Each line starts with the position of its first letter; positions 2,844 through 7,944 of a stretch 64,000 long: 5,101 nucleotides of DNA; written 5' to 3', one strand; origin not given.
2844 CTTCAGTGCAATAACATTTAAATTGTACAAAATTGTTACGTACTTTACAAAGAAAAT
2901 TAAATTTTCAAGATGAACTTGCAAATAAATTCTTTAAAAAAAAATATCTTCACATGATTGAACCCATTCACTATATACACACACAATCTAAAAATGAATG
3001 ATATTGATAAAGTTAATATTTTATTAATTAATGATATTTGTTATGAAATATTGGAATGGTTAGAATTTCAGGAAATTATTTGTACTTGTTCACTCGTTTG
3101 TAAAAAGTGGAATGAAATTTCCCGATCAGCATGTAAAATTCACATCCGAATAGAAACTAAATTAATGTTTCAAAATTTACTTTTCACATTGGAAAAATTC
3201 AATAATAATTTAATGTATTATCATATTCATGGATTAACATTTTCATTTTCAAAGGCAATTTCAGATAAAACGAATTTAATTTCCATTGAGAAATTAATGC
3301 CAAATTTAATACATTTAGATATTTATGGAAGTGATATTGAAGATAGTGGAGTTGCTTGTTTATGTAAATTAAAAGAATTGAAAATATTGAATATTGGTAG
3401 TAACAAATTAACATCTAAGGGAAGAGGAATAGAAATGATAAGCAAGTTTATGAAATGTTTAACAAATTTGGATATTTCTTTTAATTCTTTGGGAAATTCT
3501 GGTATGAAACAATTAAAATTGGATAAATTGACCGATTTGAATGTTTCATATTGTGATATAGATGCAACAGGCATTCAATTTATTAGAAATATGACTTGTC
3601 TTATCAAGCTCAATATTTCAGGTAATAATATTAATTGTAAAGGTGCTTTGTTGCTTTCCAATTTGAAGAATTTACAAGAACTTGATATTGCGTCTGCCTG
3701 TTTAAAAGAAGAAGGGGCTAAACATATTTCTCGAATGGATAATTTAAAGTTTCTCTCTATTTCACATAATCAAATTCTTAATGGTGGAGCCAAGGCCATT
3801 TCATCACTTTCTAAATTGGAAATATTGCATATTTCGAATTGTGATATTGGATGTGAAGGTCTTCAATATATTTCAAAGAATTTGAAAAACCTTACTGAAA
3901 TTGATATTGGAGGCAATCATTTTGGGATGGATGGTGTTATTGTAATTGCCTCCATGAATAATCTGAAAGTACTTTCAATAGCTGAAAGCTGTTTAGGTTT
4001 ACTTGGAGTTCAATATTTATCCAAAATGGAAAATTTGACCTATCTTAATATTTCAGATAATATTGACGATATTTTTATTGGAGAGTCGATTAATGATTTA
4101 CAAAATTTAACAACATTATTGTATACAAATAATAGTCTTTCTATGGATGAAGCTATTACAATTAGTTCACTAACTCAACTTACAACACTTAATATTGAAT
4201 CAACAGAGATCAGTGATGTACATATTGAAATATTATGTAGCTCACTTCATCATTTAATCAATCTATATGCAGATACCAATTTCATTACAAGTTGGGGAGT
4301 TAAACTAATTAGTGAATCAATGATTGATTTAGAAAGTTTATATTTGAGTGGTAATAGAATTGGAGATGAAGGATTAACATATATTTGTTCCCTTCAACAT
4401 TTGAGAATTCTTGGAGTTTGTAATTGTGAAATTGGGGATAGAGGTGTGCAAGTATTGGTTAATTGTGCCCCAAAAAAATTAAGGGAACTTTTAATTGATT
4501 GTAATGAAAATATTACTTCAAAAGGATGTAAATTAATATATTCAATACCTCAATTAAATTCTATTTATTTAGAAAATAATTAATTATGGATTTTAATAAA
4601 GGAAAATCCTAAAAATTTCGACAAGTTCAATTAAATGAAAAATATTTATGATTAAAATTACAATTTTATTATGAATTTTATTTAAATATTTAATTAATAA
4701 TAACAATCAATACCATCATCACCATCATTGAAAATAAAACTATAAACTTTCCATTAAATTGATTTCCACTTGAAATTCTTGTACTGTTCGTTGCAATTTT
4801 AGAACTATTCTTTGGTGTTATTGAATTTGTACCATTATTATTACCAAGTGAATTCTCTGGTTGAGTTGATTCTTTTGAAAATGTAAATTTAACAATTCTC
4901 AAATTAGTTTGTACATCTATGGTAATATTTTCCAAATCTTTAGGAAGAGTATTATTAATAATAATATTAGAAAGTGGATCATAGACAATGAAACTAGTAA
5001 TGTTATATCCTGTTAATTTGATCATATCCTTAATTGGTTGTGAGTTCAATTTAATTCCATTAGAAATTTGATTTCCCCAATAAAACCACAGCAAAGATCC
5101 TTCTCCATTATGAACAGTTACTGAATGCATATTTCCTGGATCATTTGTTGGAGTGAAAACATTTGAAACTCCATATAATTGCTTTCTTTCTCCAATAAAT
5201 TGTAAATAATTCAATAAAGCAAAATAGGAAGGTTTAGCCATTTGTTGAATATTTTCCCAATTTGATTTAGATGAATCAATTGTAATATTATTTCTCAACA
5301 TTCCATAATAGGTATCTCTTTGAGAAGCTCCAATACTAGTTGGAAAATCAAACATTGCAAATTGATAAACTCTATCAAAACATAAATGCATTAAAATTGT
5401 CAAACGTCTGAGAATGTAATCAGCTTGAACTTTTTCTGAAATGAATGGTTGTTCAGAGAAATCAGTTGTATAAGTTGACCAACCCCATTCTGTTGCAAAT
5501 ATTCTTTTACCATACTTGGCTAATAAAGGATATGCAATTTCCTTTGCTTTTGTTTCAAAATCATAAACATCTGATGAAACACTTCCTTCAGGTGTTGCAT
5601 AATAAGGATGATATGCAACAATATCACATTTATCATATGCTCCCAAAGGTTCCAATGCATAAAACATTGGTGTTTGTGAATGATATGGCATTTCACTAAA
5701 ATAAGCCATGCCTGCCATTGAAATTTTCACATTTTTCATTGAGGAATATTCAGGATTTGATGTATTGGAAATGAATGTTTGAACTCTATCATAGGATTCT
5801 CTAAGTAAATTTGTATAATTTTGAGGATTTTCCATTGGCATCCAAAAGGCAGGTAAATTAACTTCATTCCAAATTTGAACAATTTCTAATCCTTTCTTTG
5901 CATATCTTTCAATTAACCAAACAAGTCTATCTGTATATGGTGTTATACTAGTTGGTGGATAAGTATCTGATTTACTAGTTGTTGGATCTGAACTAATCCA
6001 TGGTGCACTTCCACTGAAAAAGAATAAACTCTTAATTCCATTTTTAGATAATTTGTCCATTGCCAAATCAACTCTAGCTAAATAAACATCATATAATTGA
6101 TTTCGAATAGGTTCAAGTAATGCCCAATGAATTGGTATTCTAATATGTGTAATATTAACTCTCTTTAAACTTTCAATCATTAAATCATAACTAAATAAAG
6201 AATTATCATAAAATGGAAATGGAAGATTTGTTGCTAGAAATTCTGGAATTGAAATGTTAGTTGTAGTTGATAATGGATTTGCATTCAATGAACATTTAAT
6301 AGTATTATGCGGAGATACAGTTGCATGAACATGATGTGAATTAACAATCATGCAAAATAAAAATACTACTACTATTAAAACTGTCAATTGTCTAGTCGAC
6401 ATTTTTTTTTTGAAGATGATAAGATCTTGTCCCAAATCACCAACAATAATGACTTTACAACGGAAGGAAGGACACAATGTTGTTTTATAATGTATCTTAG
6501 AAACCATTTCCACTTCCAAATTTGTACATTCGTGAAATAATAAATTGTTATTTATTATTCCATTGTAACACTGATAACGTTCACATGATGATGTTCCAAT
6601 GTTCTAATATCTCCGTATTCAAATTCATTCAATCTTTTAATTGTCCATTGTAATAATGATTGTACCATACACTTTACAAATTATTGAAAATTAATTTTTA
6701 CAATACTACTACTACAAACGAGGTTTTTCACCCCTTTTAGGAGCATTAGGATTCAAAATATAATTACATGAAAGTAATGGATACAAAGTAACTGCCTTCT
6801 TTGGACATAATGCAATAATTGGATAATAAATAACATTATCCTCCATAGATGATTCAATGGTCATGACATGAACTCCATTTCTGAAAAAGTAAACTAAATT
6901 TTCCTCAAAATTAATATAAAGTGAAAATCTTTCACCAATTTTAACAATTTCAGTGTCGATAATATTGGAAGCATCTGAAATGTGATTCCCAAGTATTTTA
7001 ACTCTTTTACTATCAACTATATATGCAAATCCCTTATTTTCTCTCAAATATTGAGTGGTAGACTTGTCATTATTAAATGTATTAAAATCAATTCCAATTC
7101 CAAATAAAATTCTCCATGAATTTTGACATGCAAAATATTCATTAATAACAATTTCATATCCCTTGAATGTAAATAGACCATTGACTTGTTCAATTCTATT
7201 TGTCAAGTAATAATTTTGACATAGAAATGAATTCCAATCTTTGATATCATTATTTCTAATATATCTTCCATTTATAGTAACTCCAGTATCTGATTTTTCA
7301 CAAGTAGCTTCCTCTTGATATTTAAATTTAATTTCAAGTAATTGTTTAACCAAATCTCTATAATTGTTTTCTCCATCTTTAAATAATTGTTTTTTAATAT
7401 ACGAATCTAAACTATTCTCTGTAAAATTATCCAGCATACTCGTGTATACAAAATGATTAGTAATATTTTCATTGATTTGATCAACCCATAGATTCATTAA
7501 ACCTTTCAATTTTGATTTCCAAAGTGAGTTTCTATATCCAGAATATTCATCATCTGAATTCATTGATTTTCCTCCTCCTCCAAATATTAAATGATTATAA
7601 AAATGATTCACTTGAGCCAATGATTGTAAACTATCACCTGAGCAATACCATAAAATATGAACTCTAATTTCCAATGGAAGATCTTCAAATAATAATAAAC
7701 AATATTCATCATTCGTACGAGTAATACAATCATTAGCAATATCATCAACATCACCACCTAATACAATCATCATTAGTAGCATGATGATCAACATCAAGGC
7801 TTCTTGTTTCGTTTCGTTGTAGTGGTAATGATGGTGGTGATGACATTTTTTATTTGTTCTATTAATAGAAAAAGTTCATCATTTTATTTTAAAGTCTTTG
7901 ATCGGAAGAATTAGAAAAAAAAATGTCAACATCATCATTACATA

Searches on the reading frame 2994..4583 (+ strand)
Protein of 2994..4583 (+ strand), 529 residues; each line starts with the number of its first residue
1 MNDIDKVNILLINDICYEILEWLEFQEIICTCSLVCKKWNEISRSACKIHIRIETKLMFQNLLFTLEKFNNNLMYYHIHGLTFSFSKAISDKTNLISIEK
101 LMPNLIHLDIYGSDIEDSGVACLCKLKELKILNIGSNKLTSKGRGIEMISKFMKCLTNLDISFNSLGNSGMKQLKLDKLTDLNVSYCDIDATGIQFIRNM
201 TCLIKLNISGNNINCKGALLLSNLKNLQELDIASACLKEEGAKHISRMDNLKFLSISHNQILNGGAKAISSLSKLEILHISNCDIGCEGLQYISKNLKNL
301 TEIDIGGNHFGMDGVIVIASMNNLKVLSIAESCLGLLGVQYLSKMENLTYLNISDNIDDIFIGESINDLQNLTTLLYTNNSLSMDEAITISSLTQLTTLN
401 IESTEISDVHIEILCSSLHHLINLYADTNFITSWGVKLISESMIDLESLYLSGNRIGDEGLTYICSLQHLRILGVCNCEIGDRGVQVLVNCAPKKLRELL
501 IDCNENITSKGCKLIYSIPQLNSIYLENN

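Call 24: search_protein_families(library=pfam, proteins=[window:2994-4583:+], max_evalue=0.01)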
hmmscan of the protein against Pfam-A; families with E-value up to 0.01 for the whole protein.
window:2994-4583:+ (529 aa): 9 families
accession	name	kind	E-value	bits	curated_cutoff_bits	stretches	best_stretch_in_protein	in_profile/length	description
PF13516.12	LRR_6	-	9.1e-34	113.3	23.4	1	446-465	5-24/24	Leucine Rich repeat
PF12799.13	LRR_4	-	1.7e-23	82.6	27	2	250-285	2-39/44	Leucine Rich repeats (2 copies)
PF13855.12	LRR_8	-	8.2e-22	77.2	27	3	299-356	2-59/61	Leucine rich repeat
PF23598.1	LRR_14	-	3.1e-18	66.1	40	4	223-425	45-245/353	Leucine-rich repeat region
PF25013.1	LRR_Zer-1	-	6.4e-10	39.7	27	2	220-308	3-96/137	Zer-1-like, Leucine-rich repeats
PF00560.39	LRR_1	-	2.6e-09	35.9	20.6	0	446-467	2-23/23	Leucine Rich Repeat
PF24758.1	LRR_At5g56370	-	1.4e-06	28.5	27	0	222-351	8-137/227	FBD-associated F-box protein At5g56370, LRR repeats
PF00646.38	F-box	-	3.3e-06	27.2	20.5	1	13-46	6-38/43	F-box domain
PF12937.12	F-box-like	-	2.3e-05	24.5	24.3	1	13-44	6-36/47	F-box-like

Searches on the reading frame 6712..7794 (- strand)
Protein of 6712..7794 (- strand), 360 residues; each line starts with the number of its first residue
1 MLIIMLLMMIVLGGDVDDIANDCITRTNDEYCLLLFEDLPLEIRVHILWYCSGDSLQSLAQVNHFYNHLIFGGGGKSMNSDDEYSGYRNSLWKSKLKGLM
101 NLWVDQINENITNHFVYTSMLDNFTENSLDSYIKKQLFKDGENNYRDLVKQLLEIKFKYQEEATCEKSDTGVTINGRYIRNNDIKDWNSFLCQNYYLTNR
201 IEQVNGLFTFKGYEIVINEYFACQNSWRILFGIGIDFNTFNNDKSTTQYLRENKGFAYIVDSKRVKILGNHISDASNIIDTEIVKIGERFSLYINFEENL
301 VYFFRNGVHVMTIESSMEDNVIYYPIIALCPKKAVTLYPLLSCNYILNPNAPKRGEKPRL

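Call 24: search_protein_families(library=pfam, proteins=[window:6712-7794:-], max_evalue=0.01)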
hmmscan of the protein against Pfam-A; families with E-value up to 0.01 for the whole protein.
window:6712-7794:- (360 aa): 1 family
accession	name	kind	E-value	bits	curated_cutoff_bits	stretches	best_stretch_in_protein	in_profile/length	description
PF12937.12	F-box-like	-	0.0082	16.3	24.3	0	36-71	1-36/47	F-box-like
